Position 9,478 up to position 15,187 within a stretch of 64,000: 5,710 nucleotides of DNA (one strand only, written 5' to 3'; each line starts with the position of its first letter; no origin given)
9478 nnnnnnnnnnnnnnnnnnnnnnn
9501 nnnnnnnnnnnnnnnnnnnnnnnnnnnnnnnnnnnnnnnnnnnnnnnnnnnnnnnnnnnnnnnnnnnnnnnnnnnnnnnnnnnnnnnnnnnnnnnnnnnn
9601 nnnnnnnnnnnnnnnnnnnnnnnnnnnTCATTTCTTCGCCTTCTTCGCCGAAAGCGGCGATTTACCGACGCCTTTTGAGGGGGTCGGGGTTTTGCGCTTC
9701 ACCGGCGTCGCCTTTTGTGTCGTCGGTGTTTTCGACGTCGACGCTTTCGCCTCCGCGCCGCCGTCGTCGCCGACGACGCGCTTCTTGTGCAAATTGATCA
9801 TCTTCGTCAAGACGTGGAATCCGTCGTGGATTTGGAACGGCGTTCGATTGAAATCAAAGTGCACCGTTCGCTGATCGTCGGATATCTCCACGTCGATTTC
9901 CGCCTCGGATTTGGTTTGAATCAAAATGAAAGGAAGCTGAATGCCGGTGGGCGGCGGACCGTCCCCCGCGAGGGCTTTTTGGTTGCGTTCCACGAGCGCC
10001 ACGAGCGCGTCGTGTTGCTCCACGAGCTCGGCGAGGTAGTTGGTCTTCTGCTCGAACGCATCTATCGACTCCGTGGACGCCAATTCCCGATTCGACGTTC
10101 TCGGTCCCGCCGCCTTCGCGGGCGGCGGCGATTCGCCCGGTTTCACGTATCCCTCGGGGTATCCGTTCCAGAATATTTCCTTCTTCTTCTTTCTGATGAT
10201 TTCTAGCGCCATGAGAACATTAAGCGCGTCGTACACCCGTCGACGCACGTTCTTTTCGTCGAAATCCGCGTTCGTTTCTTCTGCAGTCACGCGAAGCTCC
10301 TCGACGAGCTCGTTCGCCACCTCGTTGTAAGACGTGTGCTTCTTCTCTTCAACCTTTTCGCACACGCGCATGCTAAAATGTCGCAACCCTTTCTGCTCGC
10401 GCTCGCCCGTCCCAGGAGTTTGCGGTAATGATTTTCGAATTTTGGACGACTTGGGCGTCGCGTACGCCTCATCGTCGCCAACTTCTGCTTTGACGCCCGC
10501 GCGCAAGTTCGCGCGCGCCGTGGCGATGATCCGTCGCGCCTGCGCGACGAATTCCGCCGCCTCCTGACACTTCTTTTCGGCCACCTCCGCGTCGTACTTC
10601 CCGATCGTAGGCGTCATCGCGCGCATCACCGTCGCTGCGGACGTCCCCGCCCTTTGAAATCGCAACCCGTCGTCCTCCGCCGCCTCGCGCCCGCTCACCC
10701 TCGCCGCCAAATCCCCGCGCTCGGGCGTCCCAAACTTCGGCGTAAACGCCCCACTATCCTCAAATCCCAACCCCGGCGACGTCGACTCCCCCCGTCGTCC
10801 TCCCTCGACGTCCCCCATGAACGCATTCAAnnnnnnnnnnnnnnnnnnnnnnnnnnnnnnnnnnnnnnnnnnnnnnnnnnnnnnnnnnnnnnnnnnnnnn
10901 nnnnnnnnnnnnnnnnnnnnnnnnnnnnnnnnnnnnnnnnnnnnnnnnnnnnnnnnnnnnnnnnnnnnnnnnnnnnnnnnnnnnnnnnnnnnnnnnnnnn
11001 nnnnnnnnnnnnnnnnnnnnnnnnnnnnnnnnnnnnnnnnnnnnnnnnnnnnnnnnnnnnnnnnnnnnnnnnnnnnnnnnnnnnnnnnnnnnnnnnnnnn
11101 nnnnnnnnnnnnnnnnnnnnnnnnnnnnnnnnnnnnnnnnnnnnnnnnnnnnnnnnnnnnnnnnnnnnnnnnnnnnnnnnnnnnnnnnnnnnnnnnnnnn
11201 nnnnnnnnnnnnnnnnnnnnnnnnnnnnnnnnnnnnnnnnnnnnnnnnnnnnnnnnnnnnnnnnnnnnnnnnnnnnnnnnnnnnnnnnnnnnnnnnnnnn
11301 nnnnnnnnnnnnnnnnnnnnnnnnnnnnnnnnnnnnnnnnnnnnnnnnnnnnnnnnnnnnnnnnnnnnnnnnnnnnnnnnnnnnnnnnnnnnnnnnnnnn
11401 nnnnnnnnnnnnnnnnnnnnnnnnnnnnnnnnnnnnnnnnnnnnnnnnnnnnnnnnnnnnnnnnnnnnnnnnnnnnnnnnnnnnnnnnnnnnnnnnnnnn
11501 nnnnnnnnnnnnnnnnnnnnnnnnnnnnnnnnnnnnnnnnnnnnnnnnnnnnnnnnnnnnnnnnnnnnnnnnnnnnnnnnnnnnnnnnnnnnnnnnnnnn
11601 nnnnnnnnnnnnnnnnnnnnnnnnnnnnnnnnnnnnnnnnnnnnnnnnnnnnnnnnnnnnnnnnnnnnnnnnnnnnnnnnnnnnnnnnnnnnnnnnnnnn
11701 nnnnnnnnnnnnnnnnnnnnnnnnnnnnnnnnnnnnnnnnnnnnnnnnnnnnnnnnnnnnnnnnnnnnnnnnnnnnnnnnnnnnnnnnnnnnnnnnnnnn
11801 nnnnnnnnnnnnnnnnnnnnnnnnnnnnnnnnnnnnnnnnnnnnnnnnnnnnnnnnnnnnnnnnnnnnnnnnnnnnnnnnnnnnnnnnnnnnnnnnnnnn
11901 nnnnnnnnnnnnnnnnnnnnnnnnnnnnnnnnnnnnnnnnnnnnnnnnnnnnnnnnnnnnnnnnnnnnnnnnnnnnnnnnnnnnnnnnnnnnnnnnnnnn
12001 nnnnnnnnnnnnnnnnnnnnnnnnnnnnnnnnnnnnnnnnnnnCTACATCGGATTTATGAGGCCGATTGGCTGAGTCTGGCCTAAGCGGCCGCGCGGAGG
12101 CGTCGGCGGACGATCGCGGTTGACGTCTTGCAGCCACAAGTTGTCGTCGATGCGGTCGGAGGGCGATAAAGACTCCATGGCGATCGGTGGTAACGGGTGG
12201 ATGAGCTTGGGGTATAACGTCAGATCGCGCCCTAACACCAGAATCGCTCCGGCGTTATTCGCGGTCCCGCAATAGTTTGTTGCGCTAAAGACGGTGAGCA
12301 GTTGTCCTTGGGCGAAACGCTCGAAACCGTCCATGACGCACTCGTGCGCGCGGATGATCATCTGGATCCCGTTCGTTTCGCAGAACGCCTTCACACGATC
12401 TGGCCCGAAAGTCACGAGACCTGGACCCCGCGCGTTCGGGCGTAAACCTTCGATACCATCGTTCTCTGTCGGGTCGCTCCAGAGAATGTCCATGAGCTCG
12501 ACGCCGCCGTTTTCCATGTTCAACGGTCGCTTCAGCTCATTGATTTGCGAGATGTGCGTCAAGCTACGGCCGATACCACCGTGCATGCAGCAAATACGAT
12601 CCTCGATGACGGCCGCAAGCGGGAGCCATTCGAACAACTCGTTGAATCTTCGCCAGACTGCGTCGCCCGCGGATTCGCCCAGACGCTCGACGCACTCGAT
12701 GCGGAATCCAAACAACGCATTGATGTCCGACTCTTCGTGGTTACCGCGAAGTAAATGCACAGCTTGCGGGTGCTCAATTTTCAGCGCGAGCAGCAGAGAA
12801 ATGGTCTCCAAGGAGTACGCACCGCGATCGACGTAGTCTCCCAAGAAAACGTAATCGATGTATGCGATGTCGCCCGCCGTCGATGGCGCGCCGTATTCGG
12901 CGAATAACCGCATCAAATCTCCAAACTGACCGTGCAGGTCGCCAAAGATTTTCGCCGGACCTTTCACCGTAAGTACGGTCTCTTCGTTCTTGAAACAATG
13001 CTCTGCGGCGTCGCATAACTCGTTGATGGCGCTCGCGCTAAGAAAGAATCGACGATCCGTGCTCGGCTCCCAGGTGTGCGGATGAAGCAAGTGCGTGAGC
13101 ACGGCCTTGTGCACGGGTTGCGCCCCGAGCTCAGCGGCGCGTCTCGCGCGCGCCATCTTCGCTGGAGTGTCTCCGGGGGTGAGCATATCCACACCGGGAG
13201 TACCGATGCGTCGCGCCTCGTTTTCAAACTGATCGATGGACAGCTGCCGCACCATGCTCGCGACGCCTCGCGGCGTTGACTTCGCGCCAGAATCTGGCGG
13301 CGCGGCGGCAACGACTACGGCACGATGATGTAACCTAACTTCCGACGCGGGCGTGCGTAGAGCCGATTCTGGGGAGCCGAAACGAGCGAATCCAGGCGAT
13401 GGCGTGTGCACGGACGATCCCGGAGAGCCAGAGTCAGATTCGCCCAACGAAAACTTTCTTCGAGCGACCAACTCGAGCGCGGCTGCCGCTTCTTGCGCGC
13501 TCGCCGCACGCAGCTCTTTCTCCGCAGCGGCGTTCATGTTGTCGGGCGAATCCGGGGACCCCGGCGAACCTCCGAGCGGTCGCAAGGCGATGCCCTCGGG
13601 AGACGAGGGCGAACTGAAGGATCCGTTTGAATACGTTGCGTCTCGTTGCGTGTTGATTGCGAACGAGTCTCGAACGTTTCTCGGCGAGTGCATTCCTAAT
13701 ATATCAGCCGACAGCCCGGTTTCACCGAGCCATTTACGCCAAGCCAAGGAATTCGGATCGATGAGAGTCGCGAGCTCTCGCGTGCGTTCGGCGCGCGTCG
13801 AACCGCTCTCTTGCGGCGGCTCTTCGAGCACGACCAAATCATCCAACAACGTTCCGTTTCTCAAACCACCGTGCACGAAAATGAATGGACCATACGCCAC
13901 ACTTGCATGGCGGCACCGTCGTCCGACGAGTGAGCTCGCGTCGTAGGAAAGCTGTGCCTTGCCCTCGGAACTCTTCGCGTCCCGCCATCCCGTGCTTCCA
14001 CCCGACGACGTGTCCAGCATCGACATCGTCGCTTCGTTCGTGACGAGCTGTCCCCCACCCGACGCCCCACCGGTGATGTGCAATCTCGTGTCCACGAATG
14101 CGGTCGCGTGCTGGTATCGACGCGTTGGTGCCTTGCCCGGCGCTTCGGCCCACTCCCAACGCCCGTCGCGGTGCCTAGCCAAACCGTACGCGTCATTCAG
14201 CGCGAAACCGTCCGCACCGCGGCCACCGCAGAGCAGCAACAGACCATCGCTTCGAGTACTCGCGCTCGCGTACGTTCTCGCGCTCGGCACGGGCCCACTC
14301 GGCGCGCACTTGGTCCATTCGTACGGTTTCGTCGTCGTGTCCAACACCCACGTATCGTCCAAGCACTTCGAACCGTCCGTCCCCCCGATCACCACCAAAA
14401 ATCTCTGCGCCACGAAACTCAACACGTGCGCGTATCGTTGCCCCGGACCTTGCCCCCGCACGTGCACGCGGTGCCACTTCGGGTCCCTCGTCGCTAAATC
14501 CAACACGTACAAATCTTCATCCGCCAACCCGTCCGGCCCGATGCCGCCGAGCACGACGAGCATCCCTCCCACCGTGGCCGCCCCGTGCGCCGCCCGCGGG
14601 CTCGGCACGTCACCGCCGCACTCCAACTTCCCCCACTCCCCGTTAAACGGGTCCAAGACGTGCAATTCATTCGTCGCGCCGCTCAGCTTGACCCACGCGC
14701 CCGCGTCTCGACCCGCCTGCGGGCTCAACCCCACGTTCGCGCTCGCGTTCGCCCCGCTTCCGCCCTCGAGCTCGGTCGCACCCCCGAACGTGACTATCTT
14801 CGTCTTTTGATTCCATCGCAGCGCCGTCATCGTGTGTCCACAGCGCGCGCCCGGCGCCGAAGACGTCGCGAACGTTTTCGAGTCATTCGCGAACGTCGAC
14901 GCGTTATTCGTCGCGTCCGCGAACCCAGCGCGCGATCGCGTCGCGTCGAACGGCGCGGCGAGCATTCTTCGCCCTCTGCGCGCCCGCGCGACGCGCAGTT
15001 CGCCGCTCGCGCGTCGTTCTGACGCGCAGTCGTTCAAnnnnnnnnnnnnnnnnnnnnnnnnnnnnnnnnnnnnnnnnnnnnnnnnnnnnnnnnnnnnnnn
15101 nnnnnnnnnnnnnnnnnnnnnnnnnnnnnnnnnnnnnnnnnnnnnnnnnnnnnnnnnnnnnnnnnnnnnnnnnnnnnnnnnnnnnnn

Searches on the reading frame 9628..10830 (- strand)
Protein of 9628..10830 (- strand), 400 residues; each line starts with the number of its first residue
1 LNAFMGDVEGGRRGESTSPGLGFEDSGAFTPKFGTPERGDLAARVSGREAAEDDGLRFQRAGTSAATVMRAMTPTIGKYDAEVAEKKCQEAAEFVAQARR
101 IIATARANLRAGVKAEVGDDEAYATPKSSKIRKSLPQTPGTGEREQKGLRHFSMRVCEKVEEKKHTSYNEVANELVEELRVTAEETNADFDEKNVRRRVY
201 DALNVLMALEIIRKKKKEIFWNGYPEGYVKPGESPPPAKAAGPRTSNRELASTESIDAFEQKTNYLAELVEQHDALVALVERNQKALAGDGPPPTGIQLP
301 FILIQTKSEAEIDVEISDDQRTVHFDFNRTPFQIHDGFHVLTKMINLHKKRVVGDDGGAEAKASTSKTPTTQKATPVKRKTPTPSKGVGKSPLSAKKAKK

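Call 45: search_protein_families(library=pfam, proteins=[window:9628-10830:-], max_evalue=0.0001)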
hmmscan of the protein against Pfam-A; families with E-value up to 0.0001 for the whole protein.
window:9628-10830:- (400 aa): 2 families
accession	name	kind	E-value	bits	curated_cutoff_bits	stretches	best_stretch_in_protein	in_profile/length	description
PF08781.15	DP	-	2.6e-26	92.6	24.7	1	256-349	14-108/138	Transcription factor DP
PF02319.26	E2F_TDP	-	6e-19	68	25.7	1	146-223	2-65/65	E2F/DP family winged-helix DNA-binding domain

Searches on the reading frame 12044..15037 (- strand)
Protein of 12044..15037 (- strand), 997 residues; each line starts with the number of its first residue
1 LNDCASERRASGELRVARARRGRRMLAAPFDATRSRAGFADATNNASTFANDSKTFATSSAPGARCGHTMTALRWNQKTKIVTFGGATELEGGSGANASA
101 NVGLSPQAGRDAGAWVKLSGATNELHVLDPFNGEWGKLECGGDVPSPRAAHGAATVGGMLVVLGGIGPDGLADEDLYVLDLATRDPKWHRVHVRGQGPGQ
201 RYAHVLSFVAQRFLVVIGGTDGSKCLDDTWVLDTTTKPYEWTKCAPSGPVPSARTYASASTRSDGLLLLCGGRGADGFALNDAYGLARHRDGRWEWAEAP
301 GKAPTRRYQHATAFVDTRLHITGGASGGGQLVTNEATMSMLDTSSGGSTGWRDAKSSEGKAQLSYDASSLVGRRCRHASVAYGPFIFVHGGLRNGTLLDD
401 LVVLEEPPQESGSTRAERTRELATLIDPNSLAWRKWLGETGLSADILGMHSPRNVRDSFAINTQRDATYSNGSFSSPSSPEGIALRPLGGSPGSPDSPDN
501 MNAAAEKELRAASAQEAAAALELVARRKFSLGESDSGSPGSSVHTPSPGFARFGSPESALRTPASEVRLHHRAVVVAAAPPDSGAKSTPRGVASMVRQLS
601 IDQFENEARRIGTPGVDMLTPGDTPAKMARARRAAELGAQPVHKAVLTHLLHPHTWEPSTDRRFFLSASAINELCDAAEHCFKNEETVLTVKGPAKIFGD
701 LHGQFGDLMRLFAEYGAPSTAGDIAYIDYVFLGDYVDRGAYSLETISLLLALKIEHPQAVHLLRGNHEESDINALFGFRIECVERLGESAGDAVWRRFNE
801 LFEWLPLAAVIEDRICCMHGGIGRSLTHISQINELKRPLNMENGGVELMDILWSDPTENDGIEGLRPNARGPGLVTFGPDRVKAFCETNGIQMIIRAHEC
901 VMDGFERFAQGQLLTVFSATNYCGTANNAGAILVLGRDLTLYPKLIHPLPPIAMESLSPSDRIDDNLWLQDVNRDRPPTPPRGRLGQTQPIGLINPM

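Call 45: search_protein_families(library=pfam, proteins=[window:12044-15037:-], max_evalue=0.0001)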
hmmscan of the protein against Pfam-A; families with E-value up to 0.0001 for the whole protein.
window:12044-15037:- (997 aa): 9 families
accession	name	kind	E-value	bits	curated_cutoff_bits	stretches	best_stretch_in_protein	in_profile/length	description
PF24681.1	Kelch_KLHDC2_KLHL20_DRC7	-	1.2e-55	188.7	50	2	119-324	22-221/221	KLHDC2/KLHL20/DRC7 Kelch-repeats domain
PF00149.33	Metallophos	-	1.4e-36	127.2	21.5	1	697-901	5-190/191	Calcineurin-like phosphoesterase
PF13415.12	Kelch_3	-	1.6e-22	79.6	22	1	213-260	3-46/48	Galactose oxidase, central domain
PF13418.12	Kelch_4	-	3e-22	78.7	21.6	1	204-251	5-48/49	Galactose oxidase, central domain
PF24981.1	Beta-prop_ATRN-LZTR1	-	2.7e-18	66.7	50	1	174-262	15-100/289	Attractin/LZTR1 beta-propeller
PF01344.31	Kelch_1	-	8.9e-12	44.7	20.1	0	214-244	14-42/46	Kelch motif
PF13854.13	Kelch_HCF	-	1.2e-10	41.6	113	1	120-324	39-257/345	Host cell factor, Kelch-repeats domain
PF07646.21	Kelch_2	-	6.5e-10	38.9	21.3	0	306-334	1-29/48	Kelch motif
PF13964.12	Kelch_6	-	3.8e-09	36.6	25.3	0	147-184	1-38/50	Kelch motif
